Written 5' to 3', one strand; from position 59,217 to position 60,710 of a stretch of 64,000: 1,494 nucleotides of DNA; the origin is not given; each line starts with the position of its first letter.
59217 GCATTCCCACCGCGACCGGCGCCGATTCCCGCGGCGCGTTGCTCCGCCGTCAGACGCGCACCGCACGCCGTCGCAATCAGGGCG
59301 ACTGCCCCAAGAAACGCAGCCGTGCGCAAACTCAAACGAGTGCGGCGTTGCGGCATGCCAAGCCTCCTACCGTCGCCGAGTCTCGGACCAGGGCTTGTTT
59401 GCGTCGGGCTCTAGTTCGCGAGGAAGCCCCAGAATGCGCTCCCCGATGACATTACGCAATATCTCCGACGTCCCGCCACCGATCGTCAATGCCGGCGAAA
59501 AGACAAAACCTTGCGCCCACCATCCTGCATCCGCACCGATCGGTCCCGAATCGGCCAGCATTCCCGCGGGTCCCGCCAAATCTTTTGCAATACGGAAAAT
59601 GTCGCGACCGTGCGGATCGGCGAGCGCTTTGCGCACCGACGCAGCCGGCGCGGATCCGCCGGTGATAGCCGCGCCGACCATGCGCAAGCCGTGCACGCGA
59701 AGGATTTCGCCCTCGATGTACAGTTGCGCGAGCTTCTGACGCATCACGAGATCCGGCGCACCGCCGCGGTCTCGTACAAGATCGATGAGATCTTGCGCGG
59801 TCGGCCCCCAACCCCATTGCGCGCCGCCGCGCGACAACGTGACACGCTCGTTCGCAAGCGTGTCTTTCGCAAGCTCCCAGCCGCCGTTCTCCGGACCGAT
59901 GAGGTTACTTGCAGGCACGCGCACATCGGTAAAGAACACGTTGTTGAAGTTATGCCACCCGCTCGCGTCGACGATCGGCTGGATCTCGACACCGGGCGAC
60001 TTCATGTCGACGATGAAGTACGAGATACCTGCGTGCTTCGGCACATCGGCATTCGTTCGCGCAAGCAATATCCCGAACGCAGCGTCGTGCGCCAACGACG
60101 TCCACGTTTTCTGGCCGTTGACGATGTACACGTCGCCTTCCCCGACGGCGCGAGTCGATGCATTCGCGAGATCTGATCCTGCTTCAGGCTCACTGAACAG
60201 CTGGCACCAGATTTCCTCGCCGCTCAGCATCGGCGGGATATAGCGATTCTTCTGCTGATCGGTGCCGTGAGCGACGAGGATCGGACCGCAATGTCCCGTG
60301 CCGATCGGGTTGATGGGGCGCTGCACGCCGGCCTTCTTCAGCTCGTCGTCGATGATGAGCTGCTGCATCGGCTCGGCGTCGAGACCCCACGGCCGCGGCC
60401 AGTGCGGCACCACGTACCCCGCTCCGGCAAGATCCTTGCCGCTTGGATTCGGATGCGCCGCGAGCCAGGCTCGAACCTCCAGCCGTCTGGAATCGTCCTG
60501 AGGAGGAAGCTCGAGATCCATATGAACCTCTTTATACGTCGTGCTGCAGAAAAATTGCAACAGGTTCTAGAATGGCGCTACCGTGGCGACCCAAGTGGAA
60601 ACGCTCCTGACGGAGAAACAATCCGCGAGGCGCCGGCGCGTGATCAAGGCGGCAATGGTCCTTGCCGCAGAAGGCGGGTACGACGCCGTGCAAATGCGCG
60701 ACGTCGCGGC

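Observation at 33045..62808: KstR regulon: a KstR ortholog plus at least eight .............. operators define a sterol side-chain catabolic locus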

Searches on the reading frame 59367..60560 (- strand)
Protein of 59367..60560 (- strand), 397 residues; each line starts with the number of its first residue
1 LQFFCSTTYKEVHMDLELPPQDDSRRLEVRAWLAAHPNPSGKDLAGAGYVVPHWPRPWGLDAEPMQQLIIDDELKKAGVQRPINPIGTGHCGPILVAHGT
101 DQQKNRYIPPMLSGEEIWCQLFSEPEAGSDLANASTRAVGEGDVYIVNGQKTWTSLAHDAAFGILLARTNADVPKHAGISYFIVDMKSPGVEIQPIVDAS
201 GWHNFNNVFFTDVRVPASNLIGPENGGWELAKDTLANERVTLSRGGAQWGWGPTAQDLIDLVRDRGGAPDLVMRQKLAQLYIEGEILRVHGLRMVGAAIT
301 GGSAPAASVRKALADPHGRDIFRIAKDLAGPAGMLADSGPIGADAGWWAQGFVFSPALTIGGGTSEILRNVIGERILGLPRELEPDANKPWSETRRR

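Call 9: search_protein_families(library=pfam, proteins=[window:59367-60560:-])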
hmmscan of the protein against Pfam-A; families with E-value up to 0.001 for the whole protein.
window:59367-60560:- (397 aa): 3 families
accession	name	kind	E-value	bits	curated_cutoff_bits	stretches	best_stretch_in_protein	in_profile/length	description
PF02770.24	Acyl-CoA_dh_M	-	5.4e-20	71.8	33.3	1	119-213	1-97/97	Acyl-CoA dehydrogenase, middle domain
PF00441.29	Acyl-CoA_dh_1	-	2.2e-14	54.3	22.4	1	225-377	1-150/150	Acyl-CoA dehydrogenase, C-terminal domain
PF02771.21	Acyl-CoA_dh_N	-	8.5e-08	33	22.9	1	41-115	37-113/113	Acyl-CoA dehydrogenase, N-terminal domain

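Call 11: search_protein_families(library=ncbifam, proteins=[window:59367-60560:-])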
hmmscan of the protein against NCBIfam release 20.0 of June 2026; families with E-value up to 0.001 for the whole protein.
window:59367-60560:- (397 aa): 17 families
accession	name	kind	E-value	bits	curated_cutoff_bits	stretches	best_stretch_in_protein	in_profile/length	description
TIGR03204.1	pimC_large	equivalog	2.6e-59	201.1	623.85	1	46-379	51-395/395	pimeloyl-CoA dehydrogenase large subunit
NF042972.1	AcrlCoAredClosAcrC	equivalog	3.4e-26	91.8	640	1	66-243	68-246/378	acryloyl-CoA reductase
NF043006.1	CyhCrbnylCoADH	equivalog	5.8e-25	88.1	650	1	95-239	97-241/380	cyclohexane-1-carbonyl-CoA dehydrogenase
NF045652.1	ProlPCPDhRedW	equivalog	5.9e-23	81.3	650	1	95-242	95-243/376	L-prolyl-[peptidyl-carrier protein] dehydrogenase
NF045552.1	GlutCoADH_Des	equivalog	1e-21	77.6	470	1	65-246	68-251/387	glutaryl-CoA dehydrogenase Acd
TIGR03207.1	cyc_hxne_CoA_dh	equivalog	1.3e-21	76.7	575.35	1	44-228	41-227/372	cyclohexanecarboxyl-CoA dehydrogenase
NF053553.1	prodigi_MBC_PigA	equivalog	1.8e-21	76.7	500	1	95-242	100-248/381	prodigiosin MBC biosynthesis dehydrogenase PigA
NF008997.0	PRK12341.1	equivalog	2.3e-20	73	537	1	59-241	62-244/382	acyl-CoA dehydrogenase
NF042439.1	SulpropCoADesulf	equivalog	5.3e-18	64.9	600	1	95-226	86-219/379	3-sulfinopropanoyl-CoA desulfinase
NF058590.1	AcCoDHFadEBacil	equivalog_domain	8.7e-18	64.1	600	1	93-244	112-262/586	acyl-CoA dehydrogenase FadE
NF002885.1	PRK03354.1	equivalog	1.4e-12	47.3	540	1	95-242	96-242/378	crotonobetainyl-CoA dehydrogenase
NF052270.1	Staph_DH_FadE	equivalog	2.2e-12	46.4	600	1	95-215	117-236/400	acyl-CoA dehydrogenase FadE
TIGR03203.1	pimD_small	equivalog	2.3e-12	46.7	652.7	1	59-242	62-243/378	pimeloyl-CoA dehydrogenase small subunit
NF007000.1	PRK09463.1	subfamily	1.1e-08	34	600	1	92-239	133-297/726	acyl-CoA dehydrogenase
NF037942.1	ac_ACP_DH_MbtN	equivalog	1.6e-08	33.7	700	1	111-372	104-361/376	mycobactin biosynthesis acyl-ACP dehydrogenase MbtN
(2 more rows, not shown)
